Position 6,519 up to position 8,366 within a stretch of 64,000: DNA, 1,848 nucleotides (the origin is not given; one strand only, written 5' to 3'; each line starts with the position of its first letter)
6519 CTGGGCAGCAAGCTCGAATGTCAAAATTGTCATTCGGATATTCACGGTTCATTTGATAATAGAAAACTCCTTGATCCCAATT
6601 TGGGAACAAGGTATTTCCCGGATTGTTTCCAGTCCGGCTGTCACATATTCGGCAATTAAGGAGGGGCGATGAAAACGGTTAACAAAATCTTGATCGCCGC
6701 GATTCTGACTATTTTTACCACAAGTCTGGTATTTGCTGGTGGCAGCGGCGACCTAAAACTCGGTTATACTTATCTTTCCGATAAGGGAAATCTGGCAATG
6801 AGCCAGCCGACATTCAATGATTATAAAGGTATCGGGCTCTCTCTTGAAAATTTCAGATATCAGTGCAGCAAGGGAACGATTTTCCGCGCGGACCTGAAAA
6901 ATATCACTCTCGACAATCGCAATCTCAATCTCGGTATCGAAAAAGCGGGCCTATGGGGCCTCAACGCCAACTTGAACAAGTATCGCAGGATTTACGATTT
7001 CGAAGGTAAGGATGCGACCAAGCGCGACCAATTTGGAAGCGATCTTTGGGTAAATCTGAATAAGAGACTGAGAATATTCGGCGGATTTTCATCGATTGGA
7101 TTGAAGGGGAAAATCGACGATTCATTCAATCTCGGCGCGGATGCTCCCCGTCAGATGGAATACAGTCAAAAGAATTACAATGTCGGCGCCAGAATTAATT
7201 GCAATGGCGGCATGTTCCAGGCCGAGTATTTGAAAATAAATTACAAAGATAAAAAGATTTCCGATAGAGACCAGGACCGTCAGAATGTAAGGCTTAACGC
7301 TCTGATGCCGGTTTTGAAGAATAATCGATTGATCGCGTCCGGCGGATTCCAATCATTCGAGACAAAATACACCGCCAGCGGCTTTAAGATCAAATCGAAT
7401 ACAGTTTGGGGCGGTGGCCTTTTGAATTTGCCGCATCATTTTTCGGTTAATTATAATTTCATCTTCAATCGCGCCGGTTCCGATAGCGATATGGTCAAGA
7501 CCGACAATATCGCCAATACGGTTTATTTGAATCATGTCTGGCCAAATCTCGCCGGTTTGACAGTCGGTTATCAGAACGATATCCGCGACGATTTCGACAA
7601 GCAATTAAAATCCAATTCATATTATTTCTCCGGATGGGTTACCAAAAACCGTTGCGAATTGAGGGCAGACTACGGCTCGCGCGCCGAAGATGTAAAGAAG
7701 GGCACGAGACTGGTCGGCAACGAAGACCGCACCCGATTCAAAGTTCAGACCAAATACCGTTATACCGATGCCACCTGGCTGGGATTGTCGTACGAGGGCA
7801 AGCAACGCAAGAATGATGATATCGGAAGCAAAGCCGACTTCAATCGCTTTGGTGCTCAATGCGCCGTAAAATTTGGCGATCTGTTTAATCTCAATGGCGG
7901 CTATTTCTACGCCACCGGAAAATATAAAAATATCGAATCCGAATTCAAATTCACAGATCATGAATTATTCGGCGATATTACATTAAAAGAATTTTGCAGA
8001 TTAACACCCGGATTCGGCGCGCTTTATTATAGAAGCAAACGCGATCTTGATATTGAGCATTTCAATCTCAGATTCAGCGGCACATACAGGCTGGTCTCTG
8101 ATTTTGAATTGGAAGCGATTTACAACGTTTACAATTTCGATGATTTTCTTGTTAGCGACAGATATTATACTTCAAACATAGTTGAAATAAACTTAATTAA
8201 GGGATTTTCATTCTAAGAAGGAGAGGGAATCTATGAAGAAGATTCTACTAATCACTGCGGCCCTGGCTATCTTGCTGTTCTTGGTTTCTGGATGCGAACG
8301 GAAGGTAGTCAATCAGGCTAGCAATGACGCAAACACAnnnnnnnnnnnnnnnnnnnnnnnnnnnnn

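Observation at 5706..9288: Compact porin-cytochrome module: periplasmic decahaem, 515-aa outer-membrane barrel and hexahaem lipoprotein in one operon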

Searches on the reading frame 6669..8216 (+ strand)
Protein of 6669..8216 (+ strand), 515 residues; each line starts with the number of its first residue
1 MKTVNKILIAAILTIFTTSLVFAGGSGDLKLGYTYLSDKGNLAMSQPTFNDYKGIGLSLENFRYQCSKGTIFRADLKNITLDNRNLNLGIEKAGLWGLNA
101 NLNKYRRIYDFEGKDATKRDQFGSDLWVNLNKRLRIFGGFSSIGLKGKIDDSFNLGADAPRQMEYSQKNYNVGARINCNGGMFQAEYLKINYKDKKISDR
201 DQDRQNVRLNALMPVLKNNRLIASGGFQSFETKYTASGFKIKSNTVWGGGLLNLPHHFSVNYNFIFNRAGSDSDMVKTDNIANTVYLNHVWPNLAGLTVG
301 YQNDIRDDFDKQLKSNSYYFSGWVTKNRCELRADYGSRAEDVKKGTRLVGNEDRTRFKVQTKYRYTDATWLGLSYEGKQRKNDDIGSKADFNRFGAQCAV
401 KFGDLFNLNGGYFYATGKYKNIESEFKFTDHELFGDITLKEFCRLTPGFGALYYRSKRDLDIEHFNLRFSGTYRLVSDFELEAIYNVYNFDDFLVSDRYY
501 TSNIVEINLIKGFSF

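Call 4: search_protein_families(library=pfam, proteins=[window:6669-8216:+], max_evalue=1)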
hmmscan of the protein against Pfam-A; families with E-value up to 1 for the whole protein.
window:6669-8216:+ (515 aa): 0 families

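Call 5: search_protein_families(library=ncbifam, proteins=[window:6669-8216:+], max_evalue=1)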
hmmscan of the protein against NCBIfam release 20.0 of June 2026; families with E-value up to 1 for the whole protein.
window:6669-8216:+ (515 aa): 1 family
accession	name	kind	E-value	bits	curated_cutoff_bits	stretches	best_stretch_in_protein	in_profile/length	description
NF041599.1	reg_PtrA_PA2808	domain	0.032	14.2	31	1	1-28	1-26/46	co-regulatory protein PtrA N-terminal domain-containing protein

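Call 7: search_solved_structures(query=window:6669-8216:+, max_evalue=10)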
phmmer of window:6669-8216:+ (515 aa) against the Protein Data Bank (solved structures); distinct sequences matched with E-value up to 10: 1.
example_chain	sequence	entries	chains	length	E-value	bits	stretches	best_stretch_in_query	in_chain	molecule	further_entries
6tgn_A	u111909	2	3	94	0.64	11.9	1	142-185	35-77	Protein NBR1 homolog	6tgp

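Call 10: find_homologous_proteins(query=window:6669-8216:+, max_evalue=0.001)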
Query window:6669-8216:+ (515 aa): 89 proteins with E <= 0.001 among 8000 candidates.
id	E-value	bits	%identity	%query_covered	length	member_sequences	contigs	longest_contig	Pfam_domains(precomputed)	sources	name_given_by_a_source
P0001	0.0e+0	1175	100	100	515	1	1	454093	-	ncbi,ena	-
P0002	1.4e-164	567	52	100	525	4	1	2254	-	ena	-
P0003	2.5e-164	566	51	99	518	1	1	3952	-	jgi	-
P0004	3.7e-163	562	50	99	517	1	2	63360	-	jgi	-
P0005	1.6e-156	540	50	99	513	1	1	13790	-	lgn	-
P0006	4.3e-156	539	50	100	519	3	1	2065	-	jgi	jgi:hypothetical protein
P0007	6.8e-155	535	50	100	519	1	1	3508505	-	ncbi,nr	ncbi:exported hypothetical protein [Candidatus Zixiibacteriota bacterium]|nr:exported hypothetical p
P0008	4.1e-154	532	51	96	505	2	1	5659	-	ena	-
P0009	9.8e-153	528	47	98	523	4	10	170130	-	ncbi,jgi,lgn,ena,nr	ncbi:MAG: hypothetical protein CO189_00080 [candidate division Zixibacteria bacterium CG_4_9_14_3_um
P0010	3.5e-151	523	48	99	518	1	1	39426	-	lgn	-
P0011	3.7e-151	523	48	99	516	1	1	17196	-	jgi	-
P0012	3.6e-150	519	47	100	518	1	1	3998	-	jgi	jgi:hypothetical protein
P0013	7.1e-150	518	48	100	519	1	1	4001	-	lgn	-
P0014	2.2e-149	517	48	98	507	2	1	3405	-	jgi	-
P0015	3.8e-149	516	49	95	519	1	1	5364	-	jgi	jgi:hypothetical protein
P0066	7.7e-121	423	43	99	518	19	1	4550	PF11854.15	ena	-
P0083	2.2e-80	289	32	100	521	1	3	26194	-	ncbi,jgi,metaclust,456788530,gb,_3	jgi:hypothetical protein|metaclust:\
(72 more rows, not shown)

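Call 14: search_protein_families(library=pfam, alignment_id=A1, max_evalue=1)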
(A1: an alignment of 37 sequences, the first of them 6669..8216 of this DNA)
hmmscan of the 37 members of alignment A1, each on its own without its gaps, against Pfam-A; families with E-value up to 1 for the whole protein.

A. member 1, window:6669-8216:+ (515 aa): 0 families

B. families by the number of members that match (of 37 scanned): 14 families
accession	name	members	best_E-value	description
PF11854.14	MtrB_PioB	6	0.00012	Putative outer membrane beta-barrel porin, MtrB/PioB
PF11383.14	DUF3187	2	0.0056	Protein of unknown function (DUF3187)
PF09116.15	gp45-slide_C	1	0.0091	gp45 sliding clamp, C terminal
PF02530.20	Porin_2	1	0.02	Porin subfamily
PF21131.3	eEFSec_4th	1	0.021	eEFSec C-terminal RIFT domain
PF13505.12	OMP_b-brl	1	0.027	Outer membrane protein beta-barrel domain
PF13609.12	Porin_4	1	0.064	Gram-negative porin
PF24335.1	DUF7503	1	0.082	Family of unknown function (DUF7503)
PF05261.17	Tra_M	1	0.083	TraM protein, DNA-binding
PF23200.1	DUF7061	1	0.12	Domain of unknown function (DUF7061)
PF09094.16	AmyA-A_glucT_m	1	0.15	Alpha-amylase/4-alpha-glucanotransferase, middle domain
PF20230.4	DUF6588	1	0.16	Family of unknown function (DUF6588)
PF24527.1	Ig-like_Pom152_9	1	0.26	Nucleoporin pom152-like, ninth immunoglobulin-like domain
PF04634.17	YezG-like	1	0.32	Immunity protein YezG-like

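Call 17: find_related_loci(query=window:6669-8216:+, collection=genome_contigs, flank=8000)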
Query window:6669-8216:+ (515 aa) in genome_contigs; peptide patterns used: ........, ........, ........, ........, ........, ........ (x = any residue, [..] = any of these).
119 stretches matched a pattern; 8 encode a relative of the query (tblastn E <= 1e-3); 8 distinct loci.
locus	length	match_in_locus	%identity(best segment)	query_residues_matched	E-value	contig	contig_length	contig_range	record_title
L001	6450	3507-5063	50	1-515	5e-161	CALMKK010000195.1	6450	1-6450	MAG TPA_asm: uncultured candidate division Zixibacteria bacterium isolate SRR6284162_bin.34_CONCOCT_v1.1_MAG genome asse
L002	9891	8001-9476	39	25-515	7e-112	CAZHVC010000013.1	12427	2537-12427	MAG TPA_asm: uncultured Ignavibacteria bacterium isolate binchicken_co274_505 genome assembly, contig: NODE_12655_length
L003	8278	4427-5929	35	19-515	2e-93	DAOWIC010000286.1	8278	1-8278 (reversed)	MAG TPA_asm: Calditrichota bacterium isolate CSMAG_2033 CSMAG_2033_k141_3168573_length_8278_cov_23.0000, whole genome sh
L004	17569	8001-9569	34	1-515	1e-90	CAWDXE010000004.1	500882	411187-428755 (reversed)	MAG: uncultured candidate division Zixibacteria bacterium isolate MFD05942.bin.2.290 genome assembly, contig: contig_318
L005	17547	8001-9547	53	4-515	4e-133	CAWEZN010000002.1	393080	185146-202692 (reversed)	MAG: uncultured candidate division Zixibacteria bacterium isolate MFD05942.bin.2.353 genome assembly, contig: contig_109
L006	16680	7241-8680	27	46-515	9e-25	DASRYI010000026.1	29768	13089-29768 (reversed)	MAG TPA_asm: Candidatus Krumholzibacteriia bacterium isolate SMAG_U13222 k141_310681, whole genome shotgun sequence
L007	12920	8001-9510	25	24-514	7e-12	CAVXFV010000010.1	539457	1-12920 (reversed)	MAG: Candidatus Latescibacteria bacterium isolate MFD02416.bin.2.66 genome assembly, contig: contig_78448, whole genome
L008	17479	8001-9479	49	25-515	4e-152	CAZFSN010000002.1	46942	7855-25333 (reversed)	MAG TPA_asm: uncultured Ignavibacteria bacterium isolate binchicken_co129_624 genome assembly, contig: NODE_1850_length_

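Call 27: predict_structure(alignment_id=A1)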
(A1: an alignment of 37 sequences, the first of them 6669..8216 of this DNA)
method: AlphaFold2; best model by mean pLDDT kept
length: 515 residues; sequences in the alignment: 37
mean_pLDDT: 89.7   pTM: 0.77
mean pLDDT of the five models: 89.7, 87.7, 87.2, 85.2, 83.8
residues with pLDDT >= 90: 354; 70-90: 117; 50-70: 32; < 50: 12
segments of 3 or more residues with pLDDT < 50: 16-22
pLDDT, mean of each block of 10 residues (from residue 1): 62 49 79 91 72 90 91 93 90 95 89 87 97 96 93 62 95 94 97 94 98 86 96 95 97 94 96 86 97 96 85 88 95 96 68 95 94 97 89 98 92 96 91 96 94 92 93 92 94 78 94 90
secondary structure, 60 per line:
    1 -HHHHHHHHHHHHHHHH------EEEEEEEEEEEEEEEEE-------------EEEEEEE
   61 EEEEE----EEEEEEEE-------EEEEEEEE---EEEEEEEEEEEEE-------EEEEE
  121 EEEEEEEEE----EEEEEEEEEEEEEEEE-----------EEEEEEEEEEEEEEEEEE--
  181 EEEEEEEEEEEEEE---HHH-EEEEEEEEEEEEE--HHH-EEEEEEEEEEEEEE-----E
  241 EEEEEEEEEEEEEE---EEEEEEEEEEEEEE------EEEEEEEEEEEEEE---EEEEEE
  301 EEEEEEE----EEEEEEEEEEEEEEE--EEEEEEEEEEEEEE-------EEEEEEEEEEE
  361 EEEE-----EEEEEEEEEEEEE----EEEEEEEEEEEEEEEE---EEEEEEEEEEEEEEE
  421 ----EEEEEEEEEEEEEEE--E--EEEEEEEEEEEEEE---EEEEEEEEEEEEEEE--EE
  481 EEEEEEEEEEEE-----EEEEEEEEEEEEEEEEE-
elements in order: H2-17 E24-40 E54-65 E70-77 E85-92 E96-108 E116-129 E134-149 E161-178 E181-194 E202-214 E221-234 E240-254 E258-271 E278-291 E295-307 E312-326 E329-342 E350-364 E370-382 E387-402 E406-420 E425-439 E445-458 E462-476 E479-492 E498-514

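Call 33: search_solved_structures(query=A1, max_evalue=10, show_alignments=2)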
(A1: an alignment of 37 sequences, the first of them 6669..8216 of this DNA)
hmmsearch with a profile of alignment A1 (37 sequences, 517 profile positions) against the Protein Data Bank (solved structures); distinct sequences matched with E-value up to 10: 1.
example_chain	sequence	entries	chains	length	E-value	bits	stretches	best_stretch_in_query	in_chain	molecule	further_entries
3fpp_A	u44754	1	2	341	1.5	10.6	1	331-414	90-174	Macrolide-specific efflux protein macA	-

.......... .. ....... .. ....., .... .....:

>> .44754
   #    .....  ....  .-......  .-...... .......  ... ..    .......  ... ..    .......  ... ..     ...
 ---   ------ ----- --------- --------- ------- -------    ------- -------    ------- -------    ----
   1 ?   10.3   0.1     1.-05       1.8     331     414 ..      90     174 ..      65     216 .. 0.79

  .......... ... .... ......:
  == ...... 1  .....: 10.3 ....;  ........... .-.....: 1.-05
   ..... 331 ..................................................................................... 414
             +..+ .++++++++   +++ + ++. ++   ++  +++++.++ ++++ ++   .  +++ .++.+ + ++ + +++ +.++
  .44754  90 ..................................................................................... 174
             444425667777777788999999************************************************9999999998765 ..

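Call 35: fold_search(model_id=the predicted structure, library=pdb)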
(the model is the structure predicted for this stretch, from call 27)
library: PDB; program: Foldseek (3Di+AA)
matches with E <= 10: 824; with E <= 0.001: 291
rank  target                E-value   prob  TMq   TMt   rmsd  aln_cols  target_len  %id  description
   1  6r2q_B                6.4e-17  1.00  0.78  0.63   6.2       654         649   11  Structure of the Mtr complex (released 2020-04-22)
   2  2o5p_B                1.9e-10  1.00  0.47  0.34  13.9       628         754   10  Crystal structure of the full length ferric pyoverdine outer membrane receptor FpvA of Pseudomonas aeruginosa in its a (released 2007-10-30)
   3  5odw_B                4.6e-10  1.00  0.49  0.36  15.7       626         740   10  Structure of the FpvAI-pyocin S2 complex (released 2017-11-08)
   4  2hdi_A                5.8e-10  1.00  0.49  0.43  16.0       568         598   10  Crystal structure of the Colicin I receptor Cir from E.coli in complex with receptor binding domain of Colicin Ia. (released 2007-05-08)
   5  5odw_A                9.4e-10  1.00  0.51  0.36  15.7       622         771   10  Structure of the FpvAI-pyocin S2 complex (released 2017-11-08)
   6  2o5p_A                9.9e-10  1.00  0.51  0.36  15.7       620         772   11  Crystal structure of the full length ferric pyoverdine outer membrane receptor FpvA of Pseudomonas aeruginosa in its a (released 2007-10-30)
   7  2iah_A                2.7e-09  1.00  0.47  0.34  16.0       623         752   10  Crystal structure of the ferripyoverdine receptor of the outer membrane of Pseudomonas aeruginosa bound to ferripyover (released 2007-09-11)
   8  1nqg                  3.4e-09  1.00  0.49  0.45  11.4       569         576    9  OUTER MEMBRANE COBALAMIN TRANSPORTER (BTUB) FROM E. COLI, WITH BOUND CALCIUM (released 2003-04-29)
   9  9nn6_A                6.1e-09  1.00  0.51  0.43  11.9       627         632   13  E. coli Cir in Complex with the RBD of Microcin V (released 2025-09-24)
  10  5fp2_B                6.4e-09  1.00  0.49  0.47  12.6       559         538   11  Crystal structure of the siderophore receptor PirA from Pseudomonas aeruginosa (released 2015-12-09)
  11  2hdf                  6.8e-09  1.00  0.52  0.47   7.9       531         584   13  Crystal structure of the Colicin I receptor Cir from E.coli (released 2007-05-08)
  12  4rdt_A                1.4e-08  1.00  0.50  0.42   8.6       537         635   10  Structure of the bacterial Zn-transporter ZnuD from Neisseria meningitidis (flexible conformation bound to a zinc ion) (released 2015-08-19)
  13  5nec_A                1.9e-08  1.00  0.37  0.31  19.5       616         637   11  Crystal structure of the siderophore receptor PiuD from Pseudomonas aeruginosa (released 2018-02-07)
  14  4rdt_B                1.9e-08  1.00  0.50  0.42   9.0       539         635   10  Structure of the bacterial Zn-transporter ZnuD from Neisseria meningitidis (flexible conformation bound to a zinc ion) (released 2015-08-19)
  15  5nec_B                2.4e-08  1.00  0.39  0.32  19.8       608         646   11  Crystal structure of the siderophore receptor PiuD from Pseudomonas aeruginosa (released 2018-02-07)
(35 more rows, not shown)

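Call 43: find_encoding_contigs(protein=window:6669-8216:+, flank=10000, max_places=2)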
Protein window:6669-8216:+ (515 aa): no gene with exactly this product is on record in the collection.

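Call 58: search_protein_representatives(alignment_id=A1)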
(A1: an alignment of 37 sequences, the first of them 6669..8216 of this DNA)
Query: 37 sequences, 517 profile positions. Proteins with E-value up to 0.001 (for the whole library): 175; up to 1e-10: 145; up to 1e-30: 100. The best 150 are listed.
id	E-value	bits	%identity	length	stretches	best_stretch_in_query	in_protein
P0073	9.6e-212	720.7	-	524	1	1-517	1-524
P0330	7.9e-207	704.4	-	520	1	1-517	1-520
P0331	1.4e-203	693.7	-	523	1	1-517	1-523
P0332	1.5e-194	663.9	-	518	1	1-517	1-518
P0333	8.9e-191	651.5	-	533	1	1-517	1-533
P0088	6.1e-186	635.5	-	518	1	1-515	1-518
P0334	3.0e-182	623.3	-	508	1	14-517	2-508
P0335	6.3e-182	622.3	-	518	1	6-515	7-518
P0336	3.5e-178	609.9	-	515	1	3-517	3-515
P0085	1.4e-177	608.0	-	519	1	4-517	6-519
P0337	1.3e-175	601.5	-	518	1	2-517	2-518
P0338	2.4e-175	600.6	-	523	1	5-517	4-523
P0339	3.7e-174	596.7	-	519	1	1-516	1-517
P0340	1.5e-171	588.1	-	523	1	6-516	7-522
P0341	5.7e-170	582.8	-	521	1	6-514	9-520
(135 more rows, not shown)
